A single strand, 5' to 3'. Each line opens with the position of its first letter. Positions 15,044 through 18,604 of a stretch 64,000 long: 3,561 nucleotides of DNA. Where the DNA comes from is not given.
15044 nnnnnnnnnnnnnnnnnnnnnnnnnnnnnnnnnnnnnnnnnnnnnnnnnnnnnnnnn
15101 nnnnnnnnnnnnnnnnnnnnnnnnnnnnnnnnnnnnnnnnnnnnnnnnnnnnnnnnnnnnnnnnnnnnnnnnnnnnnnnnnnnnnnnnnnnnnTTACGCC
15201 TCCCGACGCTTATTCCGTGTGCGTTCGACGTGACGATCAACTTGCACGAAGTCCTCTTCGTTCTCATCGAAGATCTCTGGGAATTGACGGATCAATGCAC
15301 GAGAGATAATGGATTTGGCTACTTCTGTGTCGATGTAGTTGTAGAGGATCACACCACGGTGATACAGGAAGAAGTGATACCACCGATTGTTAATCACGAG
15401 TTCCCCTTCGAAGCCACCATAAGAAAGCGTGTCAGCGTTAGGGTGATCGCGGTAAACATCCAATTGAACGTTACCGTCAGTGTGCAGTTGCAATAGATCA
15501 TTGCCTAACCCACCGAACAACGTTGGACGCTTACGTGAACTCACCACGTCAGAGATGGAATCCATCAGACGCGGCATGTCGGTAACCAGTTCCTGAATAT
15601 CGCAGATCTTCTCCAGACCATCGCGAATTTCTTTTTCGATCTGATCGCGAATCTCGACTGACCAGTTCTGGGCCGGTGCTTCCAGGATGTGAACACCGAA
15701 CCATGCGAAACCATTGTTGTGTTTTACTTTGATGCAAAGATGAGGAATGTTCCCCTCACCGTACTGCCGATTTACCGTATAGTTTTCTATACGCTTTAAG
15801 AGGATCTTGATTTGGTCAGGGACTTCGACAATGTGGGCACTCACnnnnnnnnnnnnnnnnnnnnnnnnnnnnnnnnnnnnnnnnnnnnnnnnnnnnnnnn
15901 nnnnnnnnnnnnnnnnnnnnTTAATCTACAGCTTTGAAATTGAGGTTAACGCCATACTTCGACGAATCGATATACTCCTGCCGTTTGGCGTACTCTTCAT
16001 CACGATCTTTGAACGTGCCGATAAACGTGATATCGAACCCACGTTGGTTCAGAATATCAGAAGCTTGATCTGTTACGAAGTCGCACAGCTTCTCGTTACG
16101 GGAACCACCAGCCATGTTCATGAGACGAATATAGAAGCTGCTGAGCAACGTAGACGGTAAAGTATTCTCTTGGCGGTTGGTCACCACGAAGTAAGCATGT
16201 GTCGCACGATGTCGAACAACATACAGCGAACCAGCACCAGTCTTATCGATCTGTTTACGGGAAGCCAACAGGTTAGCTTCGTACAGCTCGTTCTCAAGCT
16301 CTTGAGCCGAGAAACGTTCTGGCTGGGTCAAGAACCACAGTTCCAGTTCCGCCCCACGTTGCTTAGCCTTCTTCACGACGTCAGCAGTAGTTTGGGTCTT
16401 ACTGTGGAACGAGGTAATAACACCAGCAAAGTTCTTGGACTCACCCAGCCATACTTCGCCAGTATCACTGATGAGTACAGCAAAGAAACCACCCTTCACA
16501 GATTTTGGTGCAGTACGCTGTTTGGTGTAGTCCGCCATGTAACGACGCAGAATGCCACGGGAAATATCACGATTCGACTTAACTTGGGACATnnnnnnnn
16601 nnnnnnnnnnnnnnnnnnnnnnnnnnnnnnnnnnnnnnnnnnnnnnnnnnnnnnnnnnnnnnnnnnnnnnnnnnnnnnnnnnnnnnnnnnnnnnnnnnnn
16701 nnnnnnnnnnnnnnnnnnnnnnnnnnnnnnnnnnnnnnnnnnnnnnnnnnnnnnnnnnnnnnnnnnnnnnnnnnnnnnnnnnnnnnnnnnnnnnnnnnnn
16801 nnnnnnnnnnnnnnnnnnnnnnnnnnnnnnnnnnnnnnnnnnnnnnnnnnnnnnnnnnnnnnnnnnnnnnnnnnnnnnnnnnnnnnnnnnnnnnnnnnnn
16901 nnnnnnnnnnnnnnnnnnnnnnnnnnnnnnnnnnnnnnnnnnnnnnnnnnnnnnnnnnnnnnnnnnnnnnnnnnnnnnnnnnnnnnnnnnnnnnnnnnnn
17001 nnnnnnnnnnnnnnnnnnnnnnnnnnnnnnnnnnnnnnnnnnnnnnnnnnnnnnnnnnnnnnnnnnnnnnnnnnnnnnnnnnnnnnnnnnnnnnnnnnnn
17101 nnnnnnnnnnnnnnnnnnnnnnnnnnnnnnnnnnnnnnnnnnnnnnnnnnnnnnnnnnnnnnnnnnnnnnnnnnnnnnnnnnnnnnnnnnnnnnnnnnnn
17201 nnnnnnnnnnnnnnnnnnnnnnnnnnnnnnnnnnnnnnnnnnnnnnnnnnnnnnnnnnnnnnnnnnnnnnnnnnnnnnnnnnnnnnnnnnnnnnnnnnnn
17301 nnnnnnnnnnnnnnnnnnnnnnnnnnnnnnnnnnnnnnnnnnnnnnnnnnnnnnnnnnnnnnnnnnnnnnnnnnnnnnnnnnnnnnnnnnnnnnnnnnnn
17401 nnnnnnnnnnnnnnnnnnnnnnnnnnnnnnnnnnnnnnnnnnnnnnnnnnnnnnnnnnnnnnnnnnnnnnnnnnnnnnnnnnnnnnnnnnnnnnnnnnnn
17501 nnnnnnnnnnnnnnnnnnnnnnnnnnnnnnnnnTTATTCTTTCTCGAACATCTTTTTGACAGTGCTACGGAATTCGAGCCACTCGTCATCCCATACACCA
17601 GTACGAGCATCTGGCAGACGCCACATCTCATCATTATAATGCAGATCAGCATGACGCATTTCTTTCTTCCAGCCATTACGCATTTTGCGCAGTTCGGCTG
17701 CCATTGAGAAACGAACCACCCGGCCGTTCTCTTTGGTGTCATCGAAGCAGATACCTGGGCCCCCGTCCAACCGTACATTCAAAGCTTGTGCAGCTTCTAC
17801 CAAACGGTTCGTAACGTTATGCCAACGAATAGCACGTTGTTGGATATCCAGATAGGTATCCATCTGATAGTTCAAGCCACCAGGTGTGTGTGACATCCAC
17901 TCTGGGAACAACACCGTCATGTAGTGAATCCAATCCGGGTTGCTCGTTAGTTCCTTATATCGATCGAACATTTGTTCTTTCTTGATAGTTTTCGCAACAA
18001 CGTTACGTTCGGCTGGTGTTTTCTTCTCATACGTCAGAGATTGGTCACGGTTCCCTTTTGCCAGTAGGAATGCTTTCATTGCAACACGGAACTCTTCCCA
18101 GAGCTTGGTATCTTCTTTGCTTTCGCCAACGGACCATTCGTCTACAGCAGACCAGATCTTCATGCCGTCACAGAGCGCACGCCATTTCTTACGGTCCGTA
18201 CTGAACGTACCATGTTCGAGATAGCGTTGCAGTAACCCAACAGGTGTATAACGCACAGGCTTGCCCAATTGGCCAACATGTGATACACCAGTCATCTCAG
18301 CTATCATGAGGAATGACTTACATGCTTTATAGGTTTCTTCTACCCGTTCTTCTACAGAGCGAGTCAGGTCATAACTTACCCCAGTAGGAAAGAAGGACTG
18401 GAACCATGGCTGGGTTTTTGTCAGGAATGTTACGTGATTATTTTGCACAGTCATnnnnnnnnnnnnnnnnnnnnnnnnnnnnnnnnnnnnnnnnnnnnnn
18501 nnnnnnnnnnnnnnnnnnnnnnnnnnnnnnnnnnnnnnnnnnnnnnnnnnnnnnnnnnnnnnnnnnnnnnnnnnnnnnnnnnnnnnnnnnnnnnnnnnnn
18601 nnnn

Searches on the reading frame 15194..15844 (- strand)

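Call 26: search_protein_families(library=phrogs, proteins=[window:15194-15844:-], max_evalue=0.001)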
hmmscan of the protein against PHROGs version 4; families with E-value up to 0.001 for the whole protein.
window:15194-15844:- (216 aa): 1 family
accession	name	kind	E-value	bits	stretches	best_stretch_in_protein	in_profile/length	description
phrog_15052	-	unknown function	4.8e-79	265.6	1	1-214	1-216/219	-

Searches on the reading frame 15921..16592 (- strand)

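Call 27: search_protein_families(library=phrogs, proteins=[window:15921-16592:-], max_evalue=0.001)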
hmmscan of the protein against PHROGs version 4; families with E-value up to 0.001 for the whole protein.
window:15921-16592:- (223 aa): 1 family
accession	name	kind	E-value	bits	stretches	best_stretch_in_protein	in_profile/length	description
phrog_24132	-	unknown function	1e-62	212.9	1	12-222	32-242/244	-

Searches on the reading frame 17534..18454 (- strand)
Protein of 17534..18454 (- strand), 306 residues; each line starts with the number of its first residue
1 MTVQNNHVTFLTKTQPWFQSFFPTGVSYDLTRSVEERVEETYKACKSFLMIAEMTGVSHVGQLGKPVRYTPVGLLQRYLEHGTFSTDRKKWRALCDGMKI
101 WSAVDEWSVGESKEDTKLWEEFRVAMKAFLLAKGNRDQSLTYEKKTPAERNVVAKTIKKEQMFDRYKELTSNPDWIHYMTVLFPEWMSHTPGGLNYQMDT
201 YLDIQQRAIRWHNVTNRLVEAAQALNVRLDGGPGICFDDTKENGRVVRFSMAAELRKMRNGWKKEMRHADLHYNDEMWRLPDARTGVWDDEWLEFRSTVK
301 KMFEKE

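Call 27: search_protein_families(library=phrogs, proteins=[window:17534-18454:-], max_evalue=0.001)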
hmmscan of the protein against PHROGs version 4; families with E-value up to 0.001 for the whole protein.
window:17534-18454:- (306 aa): 1 family
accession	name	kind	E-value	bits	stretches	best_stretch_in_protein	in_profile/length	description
phrog_22402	-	unknown function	4.2e-33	115.5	1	165-302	13-151/157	-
